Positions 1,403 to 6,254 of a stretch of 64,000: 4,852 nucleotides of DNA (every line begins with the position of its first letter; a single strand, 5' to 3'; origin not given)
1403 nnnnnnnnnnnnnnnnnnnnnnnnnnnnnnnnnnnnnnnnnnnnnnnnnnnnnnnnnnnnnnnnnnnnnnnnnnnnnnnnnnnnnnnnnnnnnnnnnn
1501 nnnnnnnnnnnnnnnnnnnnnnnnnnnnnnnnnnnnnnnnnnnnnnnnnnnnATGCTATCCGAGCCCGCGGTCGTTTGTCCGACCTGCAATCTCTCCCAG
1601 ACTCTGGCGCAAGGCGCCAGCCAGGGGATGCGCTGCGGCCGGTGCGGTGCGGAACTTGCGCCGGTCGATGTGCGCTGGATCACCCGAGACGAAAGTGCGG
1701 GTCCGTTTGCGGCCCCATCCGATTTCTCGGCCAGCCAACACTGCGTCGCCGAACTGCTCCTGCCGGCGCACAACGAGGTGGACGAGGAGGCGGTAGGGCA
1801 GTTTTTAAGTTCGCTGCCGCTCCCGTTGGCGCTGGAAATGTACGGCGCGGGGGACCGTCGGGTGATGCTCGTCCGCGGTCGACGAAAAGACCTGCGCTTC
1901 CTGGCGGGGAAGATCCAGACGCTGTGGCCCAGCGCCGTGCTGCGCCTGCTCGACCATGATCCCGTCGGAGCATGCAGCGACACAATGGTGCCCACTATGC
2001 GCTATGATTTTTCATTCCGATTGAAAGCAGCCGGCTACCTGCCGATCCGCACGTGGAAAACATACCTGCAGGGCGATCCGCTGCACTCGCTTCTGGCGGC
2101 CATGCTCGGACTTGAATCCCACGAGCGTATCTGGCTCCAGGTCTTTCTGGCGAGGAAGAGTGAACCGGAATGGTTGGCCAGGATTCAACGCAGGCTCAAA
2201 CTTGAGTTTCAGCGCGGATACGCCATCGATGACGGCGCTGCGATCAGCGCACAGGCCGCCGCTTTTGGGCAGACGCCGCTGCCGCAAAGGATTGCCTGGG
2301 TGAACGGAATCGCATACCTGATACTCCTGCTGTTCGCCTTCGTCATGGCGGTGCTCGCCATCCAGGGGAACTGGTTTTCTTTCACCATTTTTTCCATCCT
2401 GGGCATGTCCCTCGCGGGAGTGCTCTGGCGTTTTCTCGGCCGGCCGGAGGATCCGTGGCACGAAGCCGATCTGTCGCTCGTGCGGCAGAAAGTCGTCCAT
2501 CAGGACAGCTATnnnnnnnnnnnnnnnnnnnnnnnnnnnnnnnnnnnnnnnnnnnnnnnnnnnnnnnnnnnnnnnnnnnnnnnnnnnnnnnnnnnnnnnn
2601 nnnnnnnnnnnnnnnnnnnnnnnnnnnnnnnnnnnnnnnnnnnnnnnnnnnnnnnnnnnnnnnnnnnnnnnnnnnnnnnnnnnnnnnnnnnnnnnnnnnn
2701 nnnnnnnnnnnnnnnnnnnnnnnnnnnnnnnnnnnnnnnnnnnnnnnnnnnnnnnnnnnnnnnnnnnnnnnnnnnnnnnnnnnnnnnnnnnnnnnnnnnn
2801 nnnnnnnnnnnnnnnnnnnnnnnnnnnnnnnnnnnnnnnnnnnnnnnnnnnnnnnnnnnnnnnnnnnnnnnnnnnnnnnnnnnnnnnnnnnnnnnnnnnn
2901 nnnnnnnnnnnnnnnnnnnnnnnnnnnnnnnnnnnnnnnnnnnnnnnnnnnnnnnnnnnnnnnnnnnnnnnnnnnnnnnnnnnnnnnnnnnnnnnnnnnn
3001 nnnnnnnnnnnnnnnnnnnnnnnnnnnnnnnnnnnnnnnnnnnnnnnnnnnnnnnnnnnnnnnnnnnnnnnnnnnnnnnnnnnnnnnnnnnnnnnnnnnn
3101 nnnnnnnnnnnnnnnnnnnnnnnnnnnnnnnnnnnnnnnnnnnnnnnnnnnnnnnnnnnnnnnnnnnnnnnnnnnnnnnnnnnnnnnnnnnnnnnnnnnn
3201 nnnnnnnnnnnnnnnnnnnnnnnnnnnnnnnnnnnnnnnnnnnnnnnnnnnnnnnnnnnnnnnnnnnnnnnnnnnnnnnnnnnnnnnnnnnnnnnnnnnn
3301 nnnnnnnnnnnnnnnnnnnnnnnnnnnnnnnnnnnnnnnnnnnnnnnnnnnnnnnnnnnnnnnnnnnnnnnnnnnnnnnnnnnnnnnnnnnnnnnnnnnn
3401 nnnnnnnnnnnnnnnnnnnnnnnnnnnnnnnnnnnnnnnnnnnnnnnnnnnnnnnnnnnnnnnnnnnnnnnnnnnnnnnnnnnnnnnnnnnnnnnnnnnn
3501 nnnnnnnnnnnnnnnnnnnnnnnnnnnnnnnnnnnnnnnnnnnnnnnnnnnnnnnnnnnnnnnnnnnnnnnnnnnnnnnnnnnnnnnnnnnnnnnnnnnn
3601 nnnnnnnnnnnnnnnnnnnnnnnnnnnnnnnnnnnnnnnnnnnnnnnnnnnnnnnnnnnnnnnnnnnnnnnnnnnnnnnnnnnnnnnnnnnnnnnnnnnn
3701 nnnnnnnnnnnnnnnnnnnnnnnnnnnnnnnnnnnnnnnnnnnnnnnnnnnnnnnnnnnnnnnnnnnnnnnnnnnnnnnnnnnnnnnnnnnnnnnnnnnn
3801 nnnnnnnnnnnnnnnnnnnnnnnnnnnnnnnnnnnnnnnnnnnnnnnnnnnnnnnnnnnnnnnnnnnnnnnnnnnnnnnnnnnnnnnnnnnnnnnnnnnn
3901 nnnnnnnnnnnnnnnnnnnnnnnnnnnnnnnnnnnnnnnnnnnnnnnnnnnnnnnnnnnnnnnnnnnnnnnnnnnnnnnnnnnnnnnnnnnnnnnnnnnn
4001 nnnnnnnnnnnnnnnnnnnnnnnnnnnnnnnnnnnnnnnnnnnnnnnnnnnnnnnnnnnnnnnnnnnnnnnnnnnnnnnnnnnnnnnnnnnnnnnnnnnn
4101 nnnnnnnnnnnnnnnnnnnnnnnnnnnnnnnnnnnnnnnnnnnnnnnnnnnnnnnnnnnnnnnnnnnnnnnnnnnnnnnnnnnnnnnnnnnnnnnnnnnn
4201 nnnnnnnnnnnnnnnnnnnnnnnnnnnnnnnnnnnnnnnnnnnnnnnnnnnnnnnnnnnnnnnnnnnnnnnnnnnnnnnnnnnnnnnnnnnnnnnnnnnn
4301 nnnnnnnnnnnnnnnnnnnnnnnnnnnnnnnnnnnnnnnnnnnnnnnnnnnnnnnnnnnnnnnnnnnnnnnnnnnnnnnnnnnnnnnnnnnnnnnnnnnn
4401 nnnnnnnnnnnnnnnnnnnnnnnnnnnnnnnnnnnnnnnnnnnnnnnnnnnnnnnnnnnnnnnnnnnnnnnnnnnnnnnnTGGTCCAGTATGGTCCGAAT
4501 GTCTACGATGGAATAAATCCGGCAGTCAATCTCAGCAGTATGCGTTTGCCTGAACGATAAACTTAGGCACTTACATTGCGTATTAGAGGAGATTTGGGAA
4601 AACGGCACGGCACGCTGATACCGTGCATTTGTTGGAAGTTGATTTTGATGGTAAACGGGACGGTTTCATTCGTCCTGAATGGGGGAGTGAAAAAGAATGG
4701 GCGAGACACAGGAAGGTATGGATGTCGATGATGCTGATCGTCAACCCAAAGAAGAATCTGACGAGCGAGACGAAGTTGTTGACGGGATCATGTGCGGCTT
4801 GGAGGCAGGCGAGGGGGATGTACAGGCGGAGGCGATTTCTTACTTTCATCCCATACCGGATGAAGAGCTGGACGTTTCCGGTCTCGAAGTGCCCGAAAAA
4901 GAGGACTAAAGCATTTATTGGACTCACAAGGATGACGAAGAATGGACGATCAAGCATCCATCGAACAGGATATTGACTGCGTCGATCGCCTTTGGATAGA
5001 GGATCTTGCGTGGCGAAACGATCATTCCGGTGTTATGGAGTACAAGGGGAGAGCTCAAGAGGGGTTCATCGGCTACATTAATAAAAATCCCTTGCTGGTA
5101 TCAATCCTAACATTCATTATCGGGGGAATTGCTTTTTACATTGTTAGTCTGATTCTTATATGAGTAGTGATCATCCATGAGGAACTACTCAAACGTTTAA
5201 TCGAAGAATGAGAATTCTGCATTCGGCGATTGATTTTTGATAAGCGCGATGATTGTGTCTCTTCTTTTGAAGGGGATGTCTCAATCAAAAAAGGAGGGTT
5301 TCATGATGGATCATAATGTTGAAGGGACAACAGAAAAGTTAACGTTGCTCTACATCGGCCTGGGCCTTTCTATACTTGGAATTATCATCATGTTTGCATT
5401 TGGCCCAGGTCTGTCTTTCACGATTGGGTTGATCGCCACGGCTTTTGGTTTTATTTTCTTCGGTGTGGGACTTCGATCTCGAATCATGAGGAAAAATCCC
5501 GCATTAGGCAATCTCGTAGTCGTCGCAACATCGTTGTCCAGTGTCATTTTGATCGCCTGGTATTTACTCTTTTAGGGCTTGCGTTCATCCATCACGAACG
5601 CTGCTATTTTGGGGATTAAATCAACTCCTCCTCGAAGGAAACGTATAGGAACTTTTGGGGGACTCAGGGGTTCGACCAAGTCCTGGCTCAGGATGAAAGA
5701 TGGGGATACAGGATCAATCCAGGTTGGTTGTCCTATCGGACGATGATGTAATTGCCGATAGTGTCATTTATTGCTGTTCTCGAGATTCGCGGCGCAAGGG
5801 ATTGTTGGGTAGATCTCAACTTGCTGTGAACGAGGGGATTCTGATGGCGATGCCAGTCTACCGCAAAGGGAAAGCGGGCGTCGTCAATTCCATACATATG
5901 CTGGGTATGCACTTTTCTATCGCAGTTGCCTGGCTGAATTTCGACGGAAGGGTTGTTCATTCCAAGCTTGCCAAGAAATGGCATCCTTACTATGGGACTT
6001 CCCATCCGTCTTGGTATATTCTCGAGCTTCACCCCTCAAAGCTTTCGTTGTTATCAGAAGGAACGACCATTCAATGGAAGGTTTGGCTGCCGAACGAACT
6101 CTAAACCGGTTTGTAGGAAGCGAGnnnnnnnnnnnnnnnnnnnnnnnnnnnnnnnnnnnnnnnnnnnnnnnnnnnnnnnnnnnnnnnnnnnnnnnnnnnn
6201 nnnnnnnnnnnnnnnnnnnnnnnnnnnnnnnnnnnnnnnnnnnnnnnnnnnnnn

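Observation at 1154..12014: Candidate undescribed DNA-handling module: hairpin array, membrane Zn-ribbon/T4CP-like ATPase, DUF192, Cas4-like nuclease, HK/RR, DnaB-C-like ATPase, prepilin peptidase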

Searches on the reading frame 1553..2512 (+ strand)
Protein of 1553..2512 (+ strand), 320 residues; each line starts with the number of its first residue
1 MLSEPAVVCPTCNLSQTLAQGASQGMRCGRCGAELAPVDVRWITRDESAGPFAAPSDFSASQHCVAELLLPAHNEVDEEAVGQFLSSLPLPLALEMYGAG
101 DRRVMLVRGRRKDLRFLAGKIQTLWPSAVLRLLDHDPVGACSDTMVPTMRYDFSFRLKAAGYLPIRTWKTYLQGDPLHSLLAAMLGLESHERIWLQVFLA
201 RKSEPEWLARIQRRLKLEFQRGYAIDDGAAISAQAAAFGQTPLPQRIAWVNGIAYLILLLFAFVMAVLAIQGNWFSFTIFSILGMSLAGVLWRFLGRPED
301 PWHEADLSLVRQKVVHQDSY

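Call 64: search_protein_families(library=pfam, proteins=[window:1553-2512:+], max_evalue=5)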
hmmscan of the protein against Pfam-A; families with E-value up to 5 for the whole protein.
window:1553-2512:+ (320 aa): 6 families
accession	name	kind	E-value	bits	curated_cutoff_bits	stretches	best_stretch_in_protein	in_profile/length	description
PF24195.1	DUF7420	-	0.0051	17.4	27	1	236-295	32-91/124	Family of unknown function (DUF7420)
PF23783.1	Zn_ribbon_TiaS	-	0.018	15.2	27.3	1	8-33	3-27/41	TiaS C-terminal zinc ribbon domain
PF01667.23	Ribosomal_S27e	-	0.098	12.8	24.5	1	7-36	8-37/55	Ribosomal protein S27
PF19134.6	DUF5817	-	0.11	13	31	1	7-36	4-32/57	Domain of unknown function (DUF5817)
PF22191.2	IBR_1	-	0.19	12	27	1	7-33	4-29/47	IBR domain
PF07332.16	Phage_holin_3_6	-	1.2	9.7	28.4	1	252-294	44-89/116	Putative Actinobacterial Holin-X, holin superfamily III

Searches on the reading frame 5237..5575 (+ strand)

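Call 3: search_protein_families(library=pfam, proteins=[window:5237-5575:+], max_evalue=0.01)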
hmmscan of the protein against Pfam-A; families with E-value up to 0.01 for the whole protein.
window:5237-5575:+ (112 aa): 0 families

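Call 4: search_protein_families(library=ncbifam, proteins=[window:5237-5575:+], max_evalue=0.01)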
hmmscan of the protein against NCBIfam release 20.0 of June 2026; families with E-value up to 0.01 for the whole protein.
window:5237-5575:+ (112 aa): 1 family
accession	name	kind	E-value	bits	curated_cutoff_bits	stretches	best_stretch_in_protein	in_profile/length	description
NF052432.1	TC0500_fam_Inc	equivalog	0.0048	16.3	240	1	26-83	35-92/214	TC0500 family inclusion membrane protein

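Call 9: search_protein_families(library=padloc, proteins=[window:5237-5575:+], max_evalue=0.01)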
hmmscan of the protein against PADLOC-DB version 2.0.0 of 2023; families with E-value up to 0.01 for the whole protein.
window:5237-5575:+ (112 aa): 0 families

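Call 10: search_protein_families(library=phrogs, proteins=[window:5237-5575:+], max_evalue=0.01)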
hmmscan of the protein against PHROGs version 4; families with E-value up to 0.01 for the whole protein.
window:5237-5575:+ (112 aa): 0 families

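Call 64: search_protein_families(library=pfam, proteins=[window:5303-5575:+], max_evalue=5)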
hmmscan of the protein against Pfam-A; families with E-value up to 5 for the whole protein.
window:5303-5575:+ (90 aa): 2 families
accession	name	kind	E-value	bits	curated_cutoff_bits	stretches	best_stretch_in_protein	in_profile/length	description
PF20990.2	DUF2207_C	-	0.61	10.2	33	1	8-69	131-196/247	Predicted membrane protein (DUF2207) C-terminal domain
PF09049.15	SNN_transmemb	-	2.7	8.6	25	0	1-30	2-29/32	Stannin transmembrane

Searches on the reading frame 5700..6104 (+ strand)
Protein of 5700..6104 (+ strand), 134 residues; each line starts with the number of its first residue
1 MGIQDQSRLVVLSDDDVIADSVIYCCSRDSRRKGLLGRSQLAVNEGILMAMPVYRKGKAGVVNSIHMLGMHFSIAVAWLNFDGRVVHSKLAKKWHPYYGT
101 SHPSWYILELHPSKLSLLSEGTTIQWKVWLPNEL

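Call 3: search_protein_families(library=pfam, proteins=[window:5700-6104:+], max_evalue=0.01)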
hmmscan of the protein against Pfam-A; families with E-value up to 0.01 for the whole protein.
window:5700-6104:+ (134 aa): 1 family
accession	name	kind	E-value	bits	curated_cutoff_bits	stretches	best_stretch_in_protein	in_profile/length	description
PF02643.20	DUF192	-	7e-08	32.9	27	1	27-123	8-93/96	Uncharacterized ACR, COG1430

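Call 4: search_protein_families(library=ncbifam, proteins=[window:5700-6104:+], max_evalue=0.01)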
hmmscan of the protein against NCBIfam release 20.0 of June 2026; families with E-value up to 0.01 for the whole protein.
window:5700-6104:+ (134 aa): 1 family
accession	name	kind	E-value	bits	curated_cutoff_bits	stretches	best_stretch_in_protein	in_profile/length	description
NF002996.0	PRK03760.1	equivalog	8e-10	38.7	146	1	30-128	25-118/121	hypothetical protein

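Call 9: search_protein_families(library=padloc, proteins=[window:5700-6104:+], max_evalue=0.01)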
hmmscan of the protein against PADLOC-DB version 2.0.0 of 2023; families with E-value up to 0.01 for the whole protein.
window:5700-6104:+ (134 aa): 0 families

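Call 10: search_protein_families(library=phrogs, proteins=[window:5700-6104:+], max_evalue=0.01)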
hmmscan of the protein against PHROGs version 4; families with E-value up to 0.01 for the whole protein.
window:5700-6104:+ (134 aa): 0 families

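Call 92: search_solved_structures(query=window:5700-6104:+, max_evalue=1)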
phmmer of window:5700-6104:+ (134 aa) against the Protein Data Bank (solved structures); distinct sequences matched with E-value up to 1: 0.
